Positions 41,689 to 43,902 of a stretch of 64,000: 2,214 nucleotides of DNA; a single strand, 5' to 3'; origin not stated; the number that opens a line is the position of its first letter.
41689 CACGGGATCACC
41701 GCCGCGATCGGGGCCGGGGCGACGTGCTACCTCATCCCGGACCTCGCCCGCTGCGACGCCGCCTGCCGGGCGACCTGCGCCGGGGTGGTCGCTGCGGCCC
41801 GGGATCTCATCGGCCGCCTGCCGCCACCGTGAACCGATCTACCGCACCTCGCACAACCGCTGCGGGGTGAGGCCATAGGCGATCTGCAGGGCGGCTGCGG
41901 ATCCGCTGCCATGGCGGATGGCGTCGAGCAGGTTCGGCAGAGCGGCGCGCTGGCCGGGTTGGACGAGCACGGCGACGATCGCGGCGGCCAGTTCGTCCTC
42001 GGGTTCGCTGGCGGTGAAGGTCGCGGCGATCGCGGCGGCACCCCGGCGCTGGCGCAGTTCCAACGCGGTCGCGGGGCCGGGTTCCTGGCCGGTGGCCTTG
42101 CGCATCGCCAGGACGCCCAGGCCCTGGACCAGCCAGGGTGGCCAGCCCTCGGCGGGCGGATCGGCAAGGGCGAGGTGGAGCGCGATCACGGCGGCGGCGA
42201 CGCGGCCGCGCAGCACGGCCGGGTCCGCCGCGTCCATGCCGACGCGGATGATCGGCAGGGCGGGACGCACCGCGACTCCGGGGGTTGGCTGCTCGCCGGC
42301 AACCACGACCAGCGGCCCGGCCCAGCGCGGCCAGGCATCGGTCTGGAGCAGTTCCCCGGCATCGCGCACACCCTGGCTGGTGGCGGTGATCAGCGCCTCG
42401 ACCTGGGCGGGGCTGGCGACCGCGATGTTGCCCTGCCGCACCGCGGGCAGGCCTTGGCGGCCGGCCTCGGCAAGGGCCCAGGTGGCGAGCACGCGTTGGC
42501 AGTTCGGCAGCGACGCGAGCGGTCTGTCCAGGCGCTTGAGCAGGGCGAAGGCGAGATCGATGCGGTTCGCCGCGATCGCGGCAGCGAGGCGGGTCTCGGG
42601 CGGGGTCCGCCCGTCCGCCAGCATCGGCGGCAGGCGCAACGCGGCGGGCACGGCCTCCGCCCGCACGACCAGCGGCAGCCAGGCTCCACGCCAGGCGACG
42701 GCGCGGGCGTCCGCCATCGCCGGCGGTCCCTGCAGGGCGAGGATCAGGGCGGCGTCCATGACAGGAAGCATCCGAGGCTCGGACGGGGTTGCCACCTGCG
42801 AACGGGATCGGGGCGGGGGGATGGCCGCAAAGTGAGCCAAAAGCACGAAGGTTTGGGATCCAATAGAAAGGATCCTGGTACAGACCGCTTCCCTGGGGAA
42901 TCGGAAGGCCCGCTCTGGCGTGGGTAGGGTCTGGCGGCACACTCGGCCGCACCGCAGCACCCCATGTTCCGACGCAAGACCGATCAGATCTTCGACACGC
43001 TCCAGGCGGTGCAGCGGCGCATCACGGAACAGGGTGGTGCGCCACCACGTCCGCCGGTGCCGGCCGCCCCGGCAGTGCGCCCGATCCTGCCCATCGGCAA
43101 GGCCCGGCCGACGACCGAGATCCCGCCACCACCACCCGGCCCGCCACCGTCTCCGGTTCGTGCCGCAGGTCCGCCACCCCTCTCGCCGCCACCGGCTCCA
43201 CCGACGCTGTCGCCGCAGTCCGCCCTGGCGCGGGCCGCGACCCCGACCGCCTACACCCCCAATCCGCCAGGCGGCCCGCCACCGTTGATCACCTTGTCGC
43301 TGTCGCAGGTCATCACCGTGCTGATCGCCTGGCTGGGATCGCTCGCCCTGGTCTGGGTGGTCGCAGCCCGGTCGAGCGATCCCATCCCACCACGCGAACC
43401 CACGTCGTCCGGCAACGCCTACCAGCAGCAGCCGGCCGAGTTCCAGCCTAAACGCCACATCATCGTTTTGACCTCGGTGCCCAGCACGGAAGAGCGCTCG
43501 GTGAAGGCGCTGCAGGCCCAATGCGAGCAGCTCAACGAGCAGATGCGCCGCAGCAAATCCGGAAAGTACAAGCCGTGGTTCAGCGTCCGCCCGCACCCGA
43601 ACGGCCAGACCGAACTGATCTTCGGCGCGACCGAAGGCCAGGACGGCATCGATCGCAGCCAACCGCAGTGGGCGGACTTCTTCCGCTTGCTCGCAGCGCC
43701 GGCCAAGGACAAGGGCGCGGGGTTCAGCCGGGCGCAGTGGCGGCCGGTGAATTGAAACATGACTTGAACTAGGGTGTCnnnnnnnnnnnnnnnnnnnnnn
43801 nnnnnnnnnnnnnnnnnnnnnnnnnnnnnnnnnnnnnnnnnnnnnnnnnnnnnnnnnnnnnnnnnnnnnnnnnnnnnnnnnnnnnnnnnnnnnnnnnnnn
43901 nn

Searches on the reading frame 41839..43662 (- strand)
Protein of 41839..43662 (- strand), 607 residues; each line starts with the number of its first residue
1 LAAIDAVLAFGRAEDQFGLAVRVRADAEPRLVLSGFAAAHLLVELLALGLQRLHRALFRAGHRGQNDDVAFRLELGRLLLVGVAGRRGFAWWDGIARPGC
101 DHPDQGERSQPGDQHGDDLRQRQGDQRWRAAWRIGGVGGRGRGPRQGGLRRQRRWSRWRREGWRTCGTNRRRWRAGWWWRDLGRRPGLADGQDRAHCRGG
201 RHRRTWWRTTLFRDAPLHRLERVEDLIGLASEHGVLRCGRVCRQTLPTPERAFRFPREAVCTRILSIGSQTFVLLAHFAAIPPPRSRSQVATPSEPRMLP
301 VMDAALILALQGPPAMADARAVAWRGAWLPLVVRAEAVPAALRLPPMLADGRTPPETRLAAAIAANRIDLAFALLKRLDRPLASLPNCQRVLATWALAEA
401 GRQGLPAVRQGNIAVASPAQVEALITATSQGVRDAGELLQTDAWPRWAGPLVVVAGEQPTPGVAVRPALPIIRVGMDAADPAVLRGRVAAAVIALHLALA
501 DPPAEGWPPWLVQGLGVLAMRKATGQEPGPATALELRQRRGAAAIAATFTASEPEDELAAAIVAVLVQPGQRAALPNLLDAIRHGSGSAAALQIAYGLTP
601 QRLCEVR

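Call 4: search_protein_families(library=pfam, proteins=[window:41839-43662:-], max_evalue=1)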
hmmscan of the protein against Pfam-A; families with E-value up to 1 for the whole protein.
window:41839-43662:- (607 aa): 1 family
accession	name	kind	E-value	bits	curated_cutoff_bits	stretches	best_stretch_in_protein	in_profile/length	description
PF13485.12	Peptidase_MA_2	-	0.29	11.3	32.4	1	460-598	43-186/201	Peptidase MA superfamily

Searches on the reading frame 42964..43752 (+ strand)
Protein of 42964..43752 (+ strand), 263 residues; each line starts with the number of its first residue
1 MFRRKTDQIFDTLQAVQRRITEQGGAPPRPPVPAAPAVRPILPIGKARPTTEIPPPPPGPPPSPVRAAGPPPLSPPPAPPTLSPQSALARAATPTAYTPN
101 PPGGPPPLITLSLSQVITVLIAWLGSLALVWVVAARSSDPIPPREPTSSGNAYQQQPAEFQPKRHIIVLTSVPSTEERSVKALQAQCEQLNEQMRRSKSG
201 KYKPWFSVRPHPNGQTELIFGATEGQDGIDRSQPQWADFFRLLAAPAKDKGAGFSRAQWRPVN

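Call 4: search_protein_families(library=pfam, proteins=[window:42964-43752:+], max_evalue=1)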
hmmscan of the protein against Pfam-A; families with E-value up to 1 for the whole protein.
window:42964-43752:+ (263 aa): 0 families

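Call 5: search_protein_families(library=ncbifam, proteins=[window:42964-43752:+], max_evalue=1)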
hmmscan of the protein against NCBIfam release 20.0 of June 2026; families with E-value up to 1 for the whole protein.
window:42964-43752:+ (263 aa): 0 families

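Call 76: search_protein_families(library=padloc, proteins=[window:42964-43752:+], max_evalue=0.01)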
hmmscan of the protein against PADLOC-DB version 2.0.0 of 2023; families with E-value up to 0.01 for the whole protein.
window:42964-43752:+ (263 aa): 0 families
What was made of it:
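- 42964..43755 (+): Resident upstream gene of 263 aa: a Pro-rich N-terminal half, one predicted TM helix and a ~100-aa C-terminal domain. It has no family match. No Pfam, NCBIfam or PADLOC hit (calls 4, 5, 76).
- Tried and rejected: Anti-phage defence role: no PADLOC hit (call 76).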
